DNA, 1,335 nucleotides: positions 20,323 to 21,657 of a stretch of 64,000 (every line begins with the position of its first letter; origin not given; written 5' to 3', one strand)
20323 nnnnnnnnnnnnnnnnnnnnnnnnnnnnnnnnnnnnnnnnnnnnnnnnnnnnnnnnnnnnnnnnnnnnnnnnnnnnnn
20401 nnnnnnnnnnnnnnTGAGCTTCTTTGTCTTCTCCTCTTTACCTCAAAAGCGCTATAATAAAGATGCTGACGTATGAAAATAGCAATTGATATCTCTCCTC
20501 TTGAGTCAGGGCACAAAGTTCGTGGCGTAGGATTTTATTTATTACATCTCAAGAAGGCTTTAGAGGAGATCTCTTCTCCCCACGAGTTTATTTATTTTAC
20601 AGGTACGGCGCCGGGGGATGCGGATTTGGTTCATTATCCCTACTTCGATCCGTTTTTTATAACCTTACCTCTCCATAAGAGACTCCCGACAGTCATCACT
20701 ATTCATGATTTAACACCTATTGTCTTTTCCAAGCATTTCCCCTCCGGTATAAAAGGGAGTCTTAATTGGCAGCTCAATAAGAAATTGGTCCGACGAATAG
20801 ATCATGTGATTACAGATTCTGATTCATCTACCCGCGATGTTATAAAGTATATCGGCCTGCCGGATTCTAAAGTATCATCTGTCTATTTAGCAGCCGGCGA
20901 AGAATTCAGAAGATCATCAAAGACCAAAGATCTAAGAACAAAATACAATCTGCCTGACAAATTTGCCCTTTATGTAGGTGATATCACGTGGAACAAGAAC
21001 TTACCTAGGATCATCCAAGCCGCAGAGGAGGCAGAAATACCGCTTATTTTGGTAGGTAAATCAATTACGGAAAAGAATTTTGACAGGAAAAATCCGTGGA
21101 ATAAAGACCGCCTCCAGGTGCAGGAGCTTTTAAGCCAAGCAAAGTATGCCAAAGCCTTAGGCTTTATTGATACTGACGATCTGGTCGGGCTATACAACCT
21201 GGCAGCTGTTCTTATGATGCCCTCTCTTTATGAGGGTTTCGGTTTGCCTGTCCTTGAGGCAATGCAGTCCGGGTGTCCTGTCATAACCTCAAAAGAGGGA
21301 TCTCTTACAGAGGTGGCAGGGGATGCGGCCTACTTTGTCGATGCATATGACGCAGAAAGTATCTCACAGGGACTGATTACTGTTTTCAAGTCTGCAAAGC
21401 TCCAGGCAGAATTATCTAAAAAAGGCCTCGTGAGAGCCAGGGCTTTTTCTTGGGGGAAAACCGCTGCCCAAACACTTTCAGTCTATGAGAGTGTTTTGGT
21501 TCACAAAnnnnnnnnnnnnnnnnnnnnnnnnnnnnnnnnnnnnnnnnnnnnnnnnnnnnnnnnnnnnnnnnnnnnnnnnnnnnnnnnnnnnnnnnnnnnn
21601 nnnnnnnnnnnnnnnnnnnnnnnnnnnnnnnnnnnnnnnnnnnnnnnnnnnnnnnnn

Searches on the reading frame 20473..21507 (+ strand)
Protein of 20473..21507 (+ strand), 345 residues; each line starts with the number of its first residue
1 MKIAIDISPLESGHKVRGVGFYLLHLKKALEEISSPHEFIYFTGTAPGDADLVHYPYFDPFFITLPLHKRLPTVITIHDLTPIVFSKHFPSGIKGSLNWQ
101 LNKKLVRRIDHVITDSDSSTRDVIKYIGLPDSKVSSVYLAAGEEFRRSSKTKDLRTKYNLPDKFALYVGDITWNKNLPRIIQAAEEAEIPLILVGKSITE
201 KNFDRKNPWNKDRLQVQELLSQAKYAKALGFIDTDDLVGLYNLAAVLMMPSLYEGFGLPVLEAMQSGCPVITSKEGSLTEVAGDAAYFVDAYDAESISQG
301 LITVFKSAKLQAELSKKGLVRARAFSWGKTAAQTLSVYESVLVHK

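Call 15: search_protein_families(library=pfam, proteins=[window:20473-21507:+], max_evalue=0.001)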
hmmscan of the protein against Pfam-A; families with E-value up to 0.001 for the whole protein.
window:20473-21507:+ (345 aa): 5 families
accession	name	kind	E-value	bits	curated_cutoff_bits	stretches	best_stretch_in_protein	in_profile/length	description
PF00534.26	Glycos_transf_1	-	7.2e-26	91.2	26.4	1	160-318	13-169/172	Glycosyl transferases group 1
PF13692.12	Glyco_trans_1_4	-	3e-18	66.9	27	1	165-305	4-140/142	Glycosyl transferases group 1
PF13439.12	Glyco_transf_4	-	6.1e-11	43.1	28.5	1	49-138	72-163/170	Glycosyltransferase Family 4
PF20706.3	GT4-conflict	-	9.1e-08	31.9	26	1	233-276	271-314/385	Family 4 Glycosyltransferase in conflict systems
PF13579.12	Glyco_trans_4_4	-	2e-06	28.6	29.7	1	46-135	68-153/158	Glycosyl transferase 4-like domain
